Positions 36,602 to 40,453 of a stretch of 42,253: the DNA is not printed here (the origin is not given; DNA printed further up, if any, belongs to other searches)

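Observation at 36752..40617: Giant SAM / nucleotide cyclase / STAND ATPase / TPR protein with a DUF4242 partner: candidate uncharacterised sensor and second-messenger module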

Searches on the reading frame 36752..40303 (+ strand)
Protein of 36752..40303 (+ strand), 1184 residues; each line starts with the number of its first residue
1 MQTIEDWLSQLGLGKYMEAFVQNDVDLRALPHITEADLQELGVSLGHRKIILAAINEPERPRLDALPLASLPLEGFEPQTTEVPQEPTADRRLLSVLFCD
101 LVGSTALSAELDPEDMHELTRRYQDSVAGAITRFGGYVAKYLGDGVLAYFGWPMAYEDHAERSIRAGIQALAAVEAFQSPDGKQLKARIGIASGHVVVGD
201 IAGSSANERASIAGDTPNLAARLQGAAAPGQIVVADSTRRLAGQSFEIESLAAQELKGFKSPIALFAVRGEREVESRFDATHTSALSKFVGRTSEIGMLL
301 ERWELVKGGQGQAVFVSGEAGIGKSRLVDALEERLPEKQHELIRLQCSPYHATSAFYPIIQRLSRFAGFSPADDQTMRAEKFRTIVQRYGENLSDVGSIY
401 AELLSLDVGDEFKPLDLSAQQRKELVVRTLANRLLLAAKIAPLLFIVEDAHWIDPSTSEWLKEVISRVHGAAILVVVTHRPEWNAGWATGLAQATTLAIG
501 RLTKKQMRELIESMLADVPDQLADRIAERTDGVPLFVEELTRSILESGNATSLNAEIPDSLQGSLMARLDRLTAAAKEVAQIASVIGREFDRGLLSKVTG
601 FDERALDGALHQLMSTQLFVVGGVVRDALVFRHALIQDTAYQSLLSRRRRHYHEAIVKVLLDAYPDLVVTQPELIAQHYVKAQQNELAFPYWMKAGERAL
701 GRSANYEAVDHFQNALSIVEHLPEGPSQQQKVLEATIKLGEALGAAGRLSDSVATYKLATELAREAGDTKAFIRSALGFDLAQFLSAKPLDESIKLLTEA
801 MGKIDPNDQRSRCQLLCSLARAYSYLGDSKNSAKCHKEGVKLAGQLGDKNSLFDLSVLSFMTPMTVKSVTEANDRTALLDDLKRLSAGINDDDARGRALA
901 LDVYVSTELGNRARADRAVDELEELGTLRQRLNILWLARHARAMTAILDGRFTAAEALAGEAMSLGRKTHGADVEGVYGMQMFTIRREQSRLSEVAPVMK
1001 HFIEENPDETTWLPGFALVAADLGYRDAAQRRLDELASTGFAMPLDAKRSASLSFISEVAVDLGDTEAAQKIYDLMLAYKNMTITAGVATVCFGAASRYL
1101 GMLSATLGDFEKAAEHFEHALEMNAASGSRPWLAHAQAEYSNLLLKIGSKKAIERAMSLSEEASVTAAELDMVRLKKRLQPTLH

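Call 3: search_protein_families(library=pfam, proteins=[window:36752-40303:+], max_evalue=0.01)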
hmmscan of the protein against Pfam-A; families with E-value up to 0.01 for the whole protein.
window:36752-40303:+ (1184 aa): 17 families
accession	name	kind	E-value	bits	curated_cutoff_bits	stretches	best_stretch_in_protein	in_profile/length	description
PF00211.25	Guanylate_cyc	-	3.1e-20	73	21.9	1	94-267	9-180/183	Adenylate and Guanylate cyclase catalytic domain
PF13191.12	AAA_16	-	8e-20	72.4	32.6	1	288-468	1-159/167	AAA ATPase domain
PF00536.37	SAM_1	-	1.7e-15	57.6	23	1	2-55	6-60/64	SAM domain (Sterile alpha motif)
PF07647.24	SAM_2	-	8.8e-14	51.9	20.5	1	2-57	7-64/66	SAM domain (Sterile alpha motif)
PF13424.12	TPR_12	-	8.3e-12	45.6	30.1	1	1098-1150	7-61/77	Tetratricopeptide repeat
PF13401.12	AAA_22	-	1.5e-07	32.2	27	1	311-472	5-117/130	AAA domain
PF13181.12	TPR_8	-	2.3e-06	27.8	25.7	0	1100-1125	7-32/34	Tetratricopeptide repeat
PF00515.34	TPR_1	-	4.3e-06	26.8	27.8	0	1100-1124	7-31/34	Tetratricopeptide repeat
PF05729.18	NACHT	-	6.4e-05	23.3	26.7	1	313-516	2-165/167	NACHT domain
PF07719.23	TPR_2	-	0.00019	21.7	27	1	1098-1124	5-31/34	Tetratricopeptide repeat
PF13176.12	TPR_7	-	0.00035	20.9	27.9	0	1102-1124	7-29/36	Tetratricopeptide repeat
PF25201.1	nSTAND6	-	0.00078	19.9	27.7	1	310-390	17-98/148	Novel STAND NTPase 6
PF02064.20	MAS20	-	0.00099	19.6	27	0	680-720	69-109/132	MAS20 protein import receptor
PF13374.12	TPR_10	-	0.0027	18.1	27.5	0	940-973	6-39/42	Tetratricopeptide repeat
PF10923.14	BrxC_BrxD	-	0.0033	16.8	22.2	1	290-344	28-82/414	BREX system ATP-binding protein BrxC/D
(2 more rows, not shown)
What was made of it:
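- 36755..36922 (+): SAM domain (aa 2-57), followed by a poorly conserved, low-confidence linker (aa 58-90). Call 3: SAM_1 57.6 bits, SAM_2 51.9 bits.
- On STAND NTPase, MalT/LAL-like (AAA_16): 72.4 bits against 32.6 (call 3).
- On SAM domain (PF00536/PF07647): 57.6 and 51.9 bits (call 3).
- Checked: Pfam (call 3) gives SAM_1 at aa 2-55 (1.7e-15), Guanylate_cyc at 94-267 (3e-20), AAA_16 at 288-468 (8e-20) and TPR_12 at 1098-1150.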

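Call 4: search_protein_families(library=ncbifam, proteins=[window:36752-40303:+], max_evalue=0.01)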
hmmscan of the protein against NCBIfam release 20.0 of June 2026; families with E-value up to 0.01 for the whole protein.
window:36752-40303:+ (1184 aa): 5 families
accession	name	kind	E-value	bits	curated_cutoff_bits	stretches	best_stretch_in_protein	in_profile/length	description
TIGR03903.1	TOMM_kin_cyc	equivalog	2.7e-117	393.2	705.75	1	85-734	279-935/1267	TOMM system kinase/cyclase fusion protein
NF058673.1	LipAdnlyCyLipJMY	equivalog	3e-11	42.7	800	1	80-266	282-447/449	bifunctional lipase/adenylate cyclase LipJ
TIGR03420.1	DnaA_homol_Hda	equivalog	0.00011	21.8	194.8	1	280-352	8-79/226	DnaA regulatory inactivator Hda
TIGR02928.1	TIGR02928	subfamily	0.0011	17.9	181.3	1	287-387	15-122/366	orc1/cdc6 family replication initiation protein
NF003451.0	PRK05022.1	equivalog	0.0066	15.2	476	0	265-348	168-250/512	nitric oxide reductase transcriptional regulator NorR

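Call 5: search_protein_families(library=padloc, proteins=[window:36752-40303:+], max_evalue=0.01)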
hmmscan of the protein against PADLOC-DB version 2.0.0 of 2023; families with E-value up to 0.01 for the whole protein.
window:36752-40303:+ (1184 aa): 10 families
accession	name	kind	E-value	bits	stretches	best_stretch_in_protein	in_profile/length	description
PDLC00734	PycC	-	1.1e-17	62.2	1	88-224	184-321/374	Pycsar cyclase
PDLC02367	PycC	-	3e-12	44.5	1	82-237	32-187/226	-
PDLC02370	PycC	-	3.6e-12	44.3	1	96-240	84-236/340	-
PDLC02369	PycC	-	2e-08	32.1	1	96-239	49-188/248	-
PDLC00767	PycC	-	4.8e-08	30.7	1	97-235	96-242/337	Pycsar cyclase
PDLC00766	PycC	-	7.2e-07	26.9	1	94-234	44-187/232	Pycsar cyclase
PDLC00764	PycC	-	6.5e-06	23.3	1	93-172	94-170/449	Pycsar cyclase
PDLC00763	PycC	-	1.1e-05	22.9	1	97-236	57-201/268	Pycsar cyclase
PDLC01169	TPR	-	0.00046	17.7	0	733-805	149-219/252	TPR repeats containing protein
PDLC01994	RtcR_PspF1--CARF_AAA_HTH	-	0.0074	13.4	0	314-353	184-221/468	-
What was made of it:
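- On Pycsar (PycC cyclase plus cNMP-activated effector): PycC HMMs hit only the generic cyclase fold (call 5).
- PADLOC PycC models hit the cyclase domain at up to 1e-17 (call 5).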
